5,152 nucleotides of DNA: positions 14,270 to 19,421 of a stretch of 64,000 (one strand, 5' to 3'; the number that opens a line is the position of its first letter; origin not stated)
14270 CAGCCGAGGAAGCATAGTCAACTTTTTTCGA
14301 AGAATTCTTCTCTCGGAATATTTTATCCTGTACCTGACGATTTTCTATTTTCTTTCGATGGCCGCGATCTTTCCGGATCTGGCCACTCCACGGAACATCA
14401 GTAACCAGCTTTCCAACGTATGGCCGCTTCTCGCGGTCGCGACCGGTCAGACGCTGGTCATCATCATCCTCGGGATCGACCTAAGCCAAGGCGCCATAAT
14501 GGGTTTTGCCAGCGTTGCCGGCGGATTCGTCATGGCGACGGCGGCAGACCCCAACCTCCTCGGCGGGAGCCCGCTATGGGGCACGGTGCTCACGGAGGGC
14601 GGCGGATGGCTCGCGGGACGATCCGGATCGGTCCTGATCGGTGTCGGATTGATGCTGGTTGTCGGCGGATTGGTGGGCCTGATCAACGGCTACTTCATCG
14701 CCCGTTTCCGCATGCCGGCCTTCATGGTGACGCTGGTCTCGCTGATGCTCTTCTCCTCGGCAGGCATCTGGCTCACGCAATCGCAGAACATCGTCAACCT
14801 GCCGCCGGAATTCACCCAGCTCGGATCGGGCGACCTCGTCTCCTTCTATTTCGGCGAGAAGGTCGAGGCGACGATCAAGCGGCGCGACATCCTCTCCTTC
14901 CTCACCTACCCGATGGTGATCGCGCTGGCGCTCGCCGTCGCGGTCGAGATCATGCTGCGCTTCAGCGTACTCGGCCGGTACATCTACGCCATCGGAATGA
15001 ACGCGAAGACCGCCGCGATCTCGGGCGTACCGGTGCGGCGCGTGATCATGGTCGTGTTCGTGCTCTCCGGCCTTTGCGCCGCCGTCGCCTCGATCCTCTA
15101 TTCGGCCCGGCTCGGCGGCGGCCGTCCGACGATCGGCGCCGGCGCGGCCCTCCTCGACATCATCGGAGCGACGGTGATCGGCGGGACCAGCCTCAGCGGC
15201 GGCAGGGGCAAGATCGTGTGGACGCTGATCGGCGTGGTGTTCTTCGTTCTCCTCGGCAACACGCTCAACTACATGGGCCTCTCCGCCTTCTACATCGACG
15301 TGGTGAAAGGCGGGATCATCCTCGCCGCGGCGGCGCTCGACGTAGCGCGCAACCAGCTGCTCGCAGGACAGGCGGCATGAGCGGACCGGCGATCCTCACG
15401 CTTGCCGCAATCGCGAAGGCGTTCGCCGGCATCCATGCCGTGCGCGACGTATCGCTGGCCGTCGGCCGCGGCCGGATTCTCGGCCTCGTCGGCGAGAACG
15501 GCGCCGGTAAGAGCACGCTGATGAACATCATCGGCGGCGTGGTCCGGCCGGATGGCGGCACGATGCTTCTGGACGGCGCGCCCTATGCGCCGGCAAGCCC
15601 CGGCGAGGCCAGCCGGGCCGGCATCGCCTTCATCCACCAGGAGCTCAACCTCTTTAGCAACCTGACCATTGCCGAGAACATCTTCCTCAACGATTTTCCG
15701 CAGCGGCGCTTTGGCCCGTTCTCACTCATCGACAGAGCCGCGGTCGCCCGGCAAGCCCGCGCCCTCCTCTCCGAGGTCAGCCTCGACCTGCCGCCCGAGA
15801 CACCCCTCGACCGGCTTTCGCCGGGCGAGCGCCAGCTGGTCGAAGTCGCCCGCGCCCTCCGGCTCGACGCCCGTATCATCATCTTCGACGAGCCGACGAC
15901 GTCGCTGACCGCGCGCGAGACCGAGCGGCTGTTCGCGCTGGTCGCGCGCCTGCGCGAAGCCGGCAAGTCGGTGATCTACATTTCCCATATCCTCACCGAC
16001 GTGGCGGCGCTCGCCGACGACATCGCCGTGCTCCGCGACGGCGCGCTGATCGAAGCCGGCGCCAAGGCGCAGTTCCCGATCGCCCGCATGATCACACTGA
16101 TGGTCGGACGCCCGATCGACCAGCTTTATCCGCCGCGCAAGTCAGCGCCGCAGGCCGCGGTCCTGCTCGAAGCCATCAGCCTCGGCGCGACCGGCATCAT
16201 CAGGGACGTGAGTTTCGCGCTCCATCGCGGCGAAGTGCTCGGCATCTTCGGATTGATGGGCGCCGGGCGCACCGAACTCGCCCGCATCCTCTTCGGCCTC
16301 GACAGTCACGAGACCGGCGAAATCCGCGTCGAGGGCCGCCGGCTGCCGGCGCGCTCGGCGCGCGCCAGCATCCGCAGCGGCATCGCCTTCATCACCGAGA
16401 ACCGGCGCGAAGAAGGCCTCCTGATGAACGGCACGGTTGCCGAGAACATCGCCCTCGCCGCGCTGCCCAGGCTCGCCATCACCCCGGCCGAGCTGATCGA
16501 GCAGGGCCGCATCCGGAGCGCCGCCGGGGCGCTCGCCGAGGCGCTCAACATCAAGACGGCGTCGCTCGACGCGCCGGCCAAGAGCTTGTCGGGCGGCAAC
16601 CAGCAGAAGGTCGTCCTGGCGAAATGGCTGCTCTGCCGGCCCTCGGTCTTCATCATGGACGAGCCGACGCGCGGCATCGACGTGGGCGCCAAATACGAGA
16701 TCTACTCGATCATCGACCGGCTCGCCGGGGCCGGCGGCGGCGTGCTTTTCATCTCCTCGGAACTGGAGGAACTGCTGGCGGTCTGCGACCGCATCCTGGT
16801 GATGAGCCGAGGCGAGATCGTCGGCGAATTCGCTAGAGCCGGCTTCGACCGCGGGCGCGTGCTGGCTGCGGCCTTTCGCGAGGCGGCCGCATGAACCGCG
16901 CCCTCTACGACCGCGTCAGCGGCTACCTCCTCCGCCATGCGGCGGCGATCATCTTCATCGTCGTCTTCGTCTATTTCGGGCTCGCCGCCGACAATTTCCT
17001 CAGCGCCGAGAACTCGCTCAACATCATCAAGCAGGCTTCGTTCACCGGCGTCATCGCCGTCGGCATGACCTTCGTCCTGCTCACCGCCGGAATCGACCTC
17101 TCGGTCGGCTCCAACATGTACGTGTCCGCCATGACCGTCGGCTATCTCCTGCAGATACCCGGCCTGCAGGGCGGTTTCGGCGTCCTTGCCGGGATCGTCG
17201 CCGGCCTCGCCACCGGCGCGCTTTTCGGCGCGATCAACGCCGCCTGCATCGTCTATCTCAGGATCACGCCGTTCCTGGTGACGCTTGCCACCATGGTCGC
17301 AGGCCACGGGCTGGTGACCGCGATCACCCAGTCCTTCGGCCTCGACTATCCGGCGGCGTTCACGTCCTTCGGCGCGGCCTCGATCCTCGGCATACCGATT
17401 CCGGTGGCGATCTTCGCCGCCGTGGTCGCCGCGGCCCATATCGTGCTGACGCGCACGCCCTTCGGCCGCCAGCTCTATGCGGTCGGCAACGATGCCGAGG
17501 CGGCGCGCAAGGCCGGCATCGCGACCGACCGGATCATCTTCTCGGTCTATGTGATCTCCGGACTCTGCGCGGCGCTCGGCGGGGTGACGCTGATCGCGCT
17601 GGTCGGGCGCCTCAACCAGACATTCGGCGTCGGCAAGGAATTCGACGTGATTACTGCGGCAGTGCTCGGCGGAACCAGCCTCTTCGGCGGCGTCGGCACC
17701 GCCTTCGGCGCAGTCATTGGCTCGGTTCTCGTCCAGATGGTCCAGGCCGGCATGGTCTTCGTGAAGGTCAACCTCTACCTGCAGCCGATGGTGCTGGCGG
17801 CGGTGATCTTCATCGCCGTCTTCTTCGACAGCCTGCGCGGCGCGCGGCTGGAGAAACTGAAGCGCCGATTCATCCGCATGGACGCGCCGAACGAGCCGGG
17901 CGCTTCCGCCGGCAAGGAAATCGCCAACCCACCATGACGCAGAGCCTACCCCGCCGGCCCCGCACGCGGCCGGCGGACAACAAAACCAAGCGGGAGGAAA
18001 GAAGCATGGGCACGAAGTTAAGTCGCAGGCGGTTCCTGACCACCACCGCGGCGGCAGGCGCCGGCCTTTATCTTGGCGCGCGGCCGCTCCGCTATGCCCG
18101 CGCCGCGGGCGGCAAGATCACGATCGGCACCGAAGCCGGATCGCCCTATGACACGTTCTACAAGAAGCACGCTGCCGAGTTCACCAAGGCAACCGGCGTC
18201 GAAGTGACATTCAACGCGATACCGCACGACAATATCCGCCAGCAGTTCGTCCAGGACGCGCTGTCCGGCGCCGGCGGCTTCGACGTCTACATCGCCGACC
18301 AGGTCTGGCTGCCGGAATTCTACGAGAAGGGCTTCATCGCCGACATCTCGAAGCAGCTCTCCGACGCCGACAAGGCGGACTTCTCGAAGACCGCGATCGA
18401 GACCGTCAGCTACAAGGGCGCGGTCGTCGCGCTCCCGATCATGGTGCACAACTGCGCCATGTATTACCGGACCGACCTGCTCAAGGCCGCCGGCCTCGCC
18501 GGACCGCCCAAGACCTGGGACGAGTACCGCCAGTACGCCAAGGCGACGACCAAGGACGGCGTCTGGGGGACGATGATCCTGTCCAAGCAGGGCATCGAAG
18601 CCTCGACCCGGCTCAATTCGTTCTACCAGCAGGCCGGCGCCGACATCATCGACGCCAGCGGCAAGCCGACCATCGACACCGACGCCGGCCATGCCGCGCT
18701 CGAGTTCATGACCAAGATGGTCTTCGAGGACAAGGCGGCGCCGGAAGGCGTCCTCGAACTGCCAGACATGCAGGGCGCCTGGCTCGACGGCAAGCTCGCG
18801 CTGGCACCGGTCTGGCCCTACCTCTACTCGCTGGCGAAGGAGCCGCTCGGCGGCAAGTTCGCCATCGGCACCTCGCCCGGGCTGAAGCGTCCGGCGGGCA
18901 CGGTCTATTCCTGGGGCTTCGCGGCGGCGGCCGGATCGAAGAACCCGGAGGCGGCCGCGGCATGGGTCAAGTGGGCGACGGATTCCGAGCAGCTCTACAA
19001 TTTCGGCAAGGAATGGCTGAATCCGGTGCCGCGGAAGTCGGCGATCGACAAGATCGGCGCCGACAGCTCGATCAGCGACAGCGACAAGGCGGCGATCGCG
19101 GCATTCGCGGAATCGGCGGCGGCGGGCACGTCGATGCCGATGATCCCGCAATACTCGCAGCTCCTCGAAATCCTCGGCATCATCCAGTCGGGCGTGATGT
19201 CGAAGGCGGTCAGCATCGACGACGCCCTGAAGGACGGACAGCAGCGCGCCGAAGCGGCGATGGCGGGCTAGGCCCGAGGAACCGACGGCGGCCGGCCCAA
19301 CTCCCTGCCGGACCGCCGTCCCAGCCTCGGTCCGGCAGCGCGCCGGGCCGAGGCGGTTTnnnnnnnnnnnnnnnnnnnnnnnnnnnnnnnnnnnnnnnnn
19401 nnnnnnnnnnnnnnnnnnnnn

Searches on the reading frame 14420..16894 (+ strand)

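Call 43: search_protein_families(library=pfam, proteins=[window:14420-16894:+], max_evalue=0.00001)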
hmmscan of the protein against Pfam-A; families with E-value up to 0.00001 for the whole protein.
window:14420-16894:+ (824 aa): 2 families
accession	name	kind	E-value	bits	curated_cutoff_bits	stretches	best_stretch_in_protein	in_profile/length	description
PF00005.33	ABC_tran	-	2.7e-55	187.2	25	2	342-494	2-137/137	ABC transporter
PF13304.12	AAA_21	-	1.6e-09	38.7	27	0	719-777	234-295/304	AAA domain, putative AbiEii toxin, Type IV TA system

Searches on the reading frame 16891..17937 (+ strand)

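Call 44: search_protein_families(library=pfam, proteins=[window:16891-17937:+], max_evalue=0.00001)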
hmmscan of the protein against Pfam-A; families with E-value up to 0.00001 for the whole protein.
window:16891-17937:+ (348 aa): 1 family
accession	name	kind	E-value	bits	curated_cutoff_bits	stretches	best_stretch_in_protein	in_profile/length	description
PF02653.21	BPD_transp_2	-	1.3e-40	139.7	26.8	1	43-310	3-269/269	Branched-chain amino acid transport system / permease component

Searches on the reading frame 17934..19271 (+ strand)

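Call 44: search_protein_families(library=pfam, proteins=[window:17934-19271:+], max_evalue=0.00001)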
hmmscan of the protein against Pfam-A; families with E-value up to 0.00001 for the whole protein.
window:17934-19271:+ (445 aa): 1 family
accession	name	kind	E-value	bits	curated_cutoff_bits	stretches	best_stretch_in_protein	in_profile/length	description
PF01547.30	SBP_bac_1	-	1.4e-33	117.6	26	1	74-353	8-305/307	Bacterial extracellular solute-binding protein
